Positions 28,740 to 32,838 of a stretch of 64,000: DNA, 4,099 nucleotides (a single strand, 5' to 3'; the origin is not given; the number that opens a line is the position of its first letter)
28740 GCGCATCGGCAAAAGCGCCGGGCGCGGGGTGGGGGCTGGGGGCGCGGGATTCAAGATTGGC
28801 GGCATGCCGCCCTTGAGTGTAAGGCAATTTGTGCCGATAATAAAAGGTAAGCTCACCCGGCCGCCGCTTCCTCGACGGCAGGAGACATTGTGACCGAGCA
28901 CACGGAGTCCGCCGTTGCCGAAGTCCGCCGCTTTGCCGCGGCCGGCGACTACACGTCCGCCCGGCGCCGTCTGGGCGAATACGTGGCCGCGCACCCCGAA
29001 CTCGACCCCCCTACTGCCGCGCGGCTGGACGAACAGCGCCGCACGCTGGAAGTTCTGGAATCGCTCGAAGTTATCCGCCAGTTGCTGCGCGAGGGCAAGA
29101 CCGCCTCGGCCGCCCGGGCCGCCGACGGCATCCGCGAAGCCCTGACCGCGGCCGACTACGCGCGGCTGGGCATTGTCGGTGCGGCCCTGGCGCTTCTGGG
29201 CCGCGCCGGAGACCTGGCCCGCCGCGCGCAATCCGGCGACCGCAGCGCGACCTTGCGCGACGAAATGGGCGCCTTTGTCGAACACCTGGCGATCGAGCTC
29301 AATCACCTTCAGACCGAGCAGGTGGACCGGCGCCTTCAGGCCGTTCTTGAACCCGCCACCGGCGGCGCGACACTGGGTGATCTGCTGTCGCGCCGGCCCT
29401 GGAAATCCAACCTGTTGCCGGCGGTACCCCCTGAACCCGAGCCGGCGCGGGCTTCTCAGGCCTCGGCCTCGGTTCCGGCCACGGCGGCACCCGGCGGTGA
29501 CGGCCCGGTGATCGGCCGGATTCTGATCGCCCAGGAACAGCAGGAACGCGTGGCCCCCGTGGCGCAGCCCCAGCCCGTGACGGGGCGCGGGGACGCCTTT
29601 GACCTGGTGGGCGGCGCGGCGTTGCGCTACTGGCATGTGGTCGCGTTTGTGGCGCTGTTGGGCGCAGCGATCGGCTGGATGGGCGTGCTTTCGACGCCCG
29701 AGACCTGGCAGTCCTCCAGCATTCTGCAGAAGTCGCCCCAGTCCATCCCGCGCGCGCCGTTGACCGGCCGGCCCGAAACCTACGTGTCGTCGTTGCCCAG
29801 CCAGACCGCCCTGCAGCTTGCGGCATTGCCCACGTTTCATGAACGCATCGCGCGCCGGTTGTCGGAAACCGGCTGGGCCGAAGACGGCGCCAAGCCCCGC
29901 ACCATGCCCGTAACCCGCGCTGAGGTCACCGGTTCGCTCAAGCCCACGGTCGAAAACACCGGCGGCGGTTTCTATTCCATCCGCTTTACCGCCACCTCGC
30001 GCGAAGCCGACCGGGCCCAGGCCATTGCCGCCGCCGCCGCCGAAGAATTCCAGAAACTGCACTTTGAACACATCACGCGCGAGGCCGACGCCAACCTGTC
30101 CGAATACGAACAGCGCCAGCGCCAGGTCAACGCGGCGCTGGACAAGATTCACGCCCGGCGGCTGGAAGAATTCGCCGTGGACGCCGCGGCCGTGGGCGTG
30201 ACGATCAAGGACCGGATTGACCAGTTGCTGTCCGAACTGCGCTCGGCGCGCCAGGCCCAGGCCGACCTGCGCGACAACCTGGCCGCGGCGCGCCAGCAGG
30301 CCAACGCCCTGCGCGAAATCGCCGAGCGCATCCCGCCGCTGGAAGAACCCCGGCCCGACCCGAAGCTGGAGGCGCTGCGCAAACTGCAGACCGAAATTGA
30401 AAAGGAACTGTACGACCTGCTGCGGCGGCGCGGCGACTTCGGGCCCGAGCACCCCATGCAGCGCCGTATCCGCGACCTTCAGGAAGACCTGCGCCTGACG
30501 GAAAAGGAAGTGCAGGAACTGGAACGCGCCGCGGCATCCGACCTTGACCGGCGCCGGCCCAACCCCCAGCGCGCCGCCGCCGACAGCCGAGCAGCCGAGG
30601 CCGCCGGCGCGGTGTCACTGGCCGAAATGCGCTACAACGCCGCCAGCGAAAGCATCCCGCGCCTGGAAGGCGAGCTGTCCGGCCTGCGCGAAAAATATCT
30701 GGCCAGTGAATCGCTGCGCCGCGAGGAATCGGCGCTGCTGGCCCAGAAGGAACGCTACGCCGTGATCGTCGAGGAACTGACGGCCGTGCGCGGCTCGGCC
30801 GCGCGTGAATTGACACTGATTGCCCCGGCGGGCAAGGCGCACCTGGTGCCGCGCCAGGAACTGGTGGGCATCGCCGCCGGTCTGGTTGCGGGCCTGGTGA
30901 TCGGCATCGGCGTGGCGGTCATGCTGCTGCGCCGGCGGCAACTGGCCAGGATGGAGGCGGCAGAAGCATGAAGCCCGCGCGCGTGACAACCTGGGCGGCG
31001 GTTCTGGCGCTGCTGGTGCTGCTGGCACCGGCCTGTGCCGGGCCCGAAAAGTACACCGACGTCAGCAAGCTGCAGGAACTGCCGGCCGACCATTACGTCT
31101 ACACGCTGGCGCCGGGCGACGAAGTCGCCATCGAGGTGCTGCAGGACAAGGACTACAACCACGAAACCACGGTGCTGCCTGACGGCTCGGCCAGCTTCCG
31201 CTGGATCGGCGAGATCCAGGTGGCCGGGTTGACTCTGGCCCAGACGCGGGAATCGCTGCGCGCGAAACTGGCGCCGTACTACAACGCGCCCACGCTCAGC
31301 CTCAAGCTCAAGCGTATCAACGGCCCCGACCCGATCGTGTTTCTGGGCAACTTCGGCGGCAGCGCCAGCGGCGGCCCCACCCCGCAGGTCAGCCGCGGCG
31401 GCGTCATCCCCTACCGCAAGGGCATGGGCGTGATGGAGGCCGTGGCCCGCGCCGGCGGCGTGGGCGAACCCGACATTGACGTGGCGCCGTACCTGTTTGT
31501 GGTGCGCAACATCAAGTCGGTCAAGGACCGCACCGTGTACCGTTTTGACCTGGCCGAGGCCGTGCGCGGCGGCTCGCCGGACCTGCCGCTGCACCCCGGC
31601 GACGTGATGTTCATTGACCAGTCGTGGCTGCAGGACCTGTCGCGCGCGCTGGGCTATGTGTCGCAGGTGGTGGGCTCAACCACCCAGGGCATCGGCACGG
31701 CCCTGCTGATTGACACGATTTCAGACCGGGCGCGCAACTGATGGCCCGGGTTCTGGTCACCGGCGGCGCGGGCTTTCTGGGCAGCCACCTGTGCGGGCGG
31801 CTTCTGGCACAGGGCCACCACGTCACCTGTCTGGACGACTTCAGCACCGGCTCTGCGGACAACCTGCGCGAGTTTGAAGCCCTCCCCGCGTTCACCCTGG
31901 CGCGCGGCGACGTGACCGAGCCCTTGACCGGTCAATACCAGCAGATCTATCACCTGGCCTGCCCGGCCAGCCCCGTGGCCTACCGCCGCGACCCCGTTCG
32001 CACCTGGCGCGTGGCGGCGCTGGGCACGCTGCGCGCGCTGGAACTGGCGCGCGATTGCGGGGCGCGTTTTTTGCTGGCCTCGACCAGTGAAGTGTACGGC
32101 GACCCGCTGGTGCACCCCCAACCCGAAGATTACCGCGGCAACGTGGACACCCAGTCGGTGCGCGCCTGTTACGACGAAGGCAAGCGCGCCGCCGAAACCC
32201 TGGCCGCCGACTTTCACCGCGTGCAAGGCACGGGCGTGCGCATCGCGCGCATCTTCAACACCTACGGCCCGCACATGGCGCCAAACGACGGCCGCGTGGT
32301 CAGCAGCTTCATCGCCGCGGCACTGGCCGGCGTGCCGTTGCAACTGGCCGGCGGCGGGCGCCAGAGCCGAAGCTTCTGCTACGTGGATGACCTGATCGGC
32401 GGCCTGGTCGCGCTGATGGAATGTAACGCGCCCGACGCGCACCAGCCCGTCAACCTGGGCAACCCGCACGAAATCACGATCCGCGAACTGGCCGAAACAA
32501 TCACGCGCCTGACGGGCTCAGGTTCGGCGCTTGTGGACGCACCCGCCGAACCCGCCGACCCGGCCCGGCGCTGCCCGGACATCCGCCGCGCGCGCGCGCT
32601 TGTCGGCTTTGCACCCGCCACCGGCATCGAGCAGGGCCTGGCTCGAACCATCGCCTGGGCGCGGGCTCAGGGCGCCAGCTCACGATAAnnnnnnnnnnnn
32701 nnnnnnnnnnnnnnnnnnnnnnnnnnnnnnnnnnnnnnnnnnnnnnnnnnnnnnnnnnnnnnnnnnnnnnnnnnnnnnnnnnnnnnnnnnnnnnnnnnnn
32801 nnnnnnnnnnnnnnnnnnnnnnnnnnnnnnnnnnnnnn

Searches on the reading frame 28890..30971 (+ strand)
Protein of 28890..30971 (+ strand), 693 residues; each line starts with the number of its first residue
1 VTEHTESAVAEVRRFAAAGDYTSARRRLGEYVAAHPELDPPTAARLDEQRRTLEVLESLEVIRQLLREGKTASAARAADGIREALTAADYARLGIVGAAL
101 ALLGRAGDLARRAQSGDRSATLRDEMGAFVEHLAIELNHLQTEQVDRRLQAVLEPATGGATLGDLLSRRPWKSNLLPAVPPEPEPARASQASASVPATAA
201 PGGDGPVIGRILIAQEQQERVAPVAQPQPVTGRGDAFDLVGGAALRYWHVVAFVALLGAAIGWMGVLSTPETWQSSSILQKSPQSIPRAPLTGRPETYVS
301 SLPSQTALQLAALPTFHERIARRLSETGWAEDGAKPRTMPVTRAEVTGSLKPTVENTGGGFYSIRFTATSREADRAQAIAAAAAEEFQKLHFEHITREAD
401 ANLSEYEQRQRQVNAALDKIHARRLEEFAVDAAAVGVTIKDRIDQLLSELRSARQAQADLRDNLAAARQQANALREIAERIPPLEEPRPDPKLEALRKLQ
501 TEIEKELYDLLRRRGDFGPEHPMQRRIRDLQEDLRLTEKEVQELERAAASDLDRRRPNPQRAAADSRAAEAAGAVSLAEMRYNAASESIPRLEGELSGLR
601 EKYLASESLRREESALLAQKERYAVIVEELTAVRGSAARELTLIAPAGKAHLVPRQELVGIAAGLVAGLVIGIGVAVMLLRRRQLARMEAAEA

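Call 7: search_protein_families(library=pfam, proteins=[window:28890-30971:+], max_evalue=0.001)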
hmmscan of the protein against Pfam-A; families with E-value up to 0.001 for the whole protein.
window:28890-30971:+ (693 aa): 0 families

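Call 27: search_protein_families(library=ncbifam, proteins=[window:28890-30971:+], max_evalue=0.001)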
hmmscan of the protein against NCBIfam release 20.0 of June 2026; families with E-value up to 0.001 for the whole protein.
window:28890-30971:+ (693 aa): 0 families

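Call 54: search_protein_families(library=pfam, proteins=[window:28890-30971:+], max_evalue=0.1)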
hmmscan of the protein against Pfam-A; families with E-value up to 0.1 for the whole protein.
window:28890-30971:+ (693 aa): 1 family
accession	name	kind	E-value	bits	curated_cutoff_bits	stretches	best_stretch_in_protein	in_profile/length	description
PF05859.17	Mis12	-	0.0016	18.6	25.7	1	439-567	117-218/231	Mis12 protein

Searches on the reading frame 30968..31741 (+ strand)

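Call 7: search_protein_families(library=pfam, proteins=[window:30968-31741:+], max_evalue=0.001)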
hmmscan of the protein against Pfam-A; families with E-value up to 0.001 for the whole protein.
window:30968-31741:+ (257 aa): 2 families
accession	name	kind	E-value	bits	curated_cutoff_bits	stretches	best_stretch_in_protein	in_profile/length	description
PF02563.21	Poly_export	-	2.7e-17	63.2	28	1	41-114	3-76/77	Polysaccharide biosynthesis/export protein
PF10531.15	SLBB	-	0.00065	19.9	27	0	141-168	8-35/55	SLBB domain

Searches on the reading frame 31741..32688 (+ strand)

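Call 7: search_protein_families(library=pfam, proteins=[window:31741-32688:+], max_evalue=0.001)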
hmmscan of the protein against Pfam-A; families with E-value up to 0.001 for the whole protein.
window:31741-32688:+ (315 aa): 5 families
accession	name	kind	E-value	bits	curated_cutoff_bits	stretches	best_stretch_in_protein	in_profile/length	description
PF01370.27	Epimerase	-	7.2e-46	157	20.9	1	4-240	1-240/240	NAD dependent epimerase/dehydratase family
PF16363.11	GDP_Man_Dehyd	-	8e-42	144.3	27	1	5-302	1-331/332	GDP-mannose 4,6 dehydratase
PF07993.18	NAD_binding_4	-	1.5e-07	31.3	20.1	0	60-188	83-218/258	Male sterility protein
PF01073.25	3Beta_HSD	-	3.2e-07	30.1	22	1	5-154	1-156/280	3-beta hydroxysteroid dehydrogenase/isomerase family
PF04321.23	RmlD_sub_bind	-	0.00082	19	27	0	3-177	2-157/287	RmlD substrate binding domain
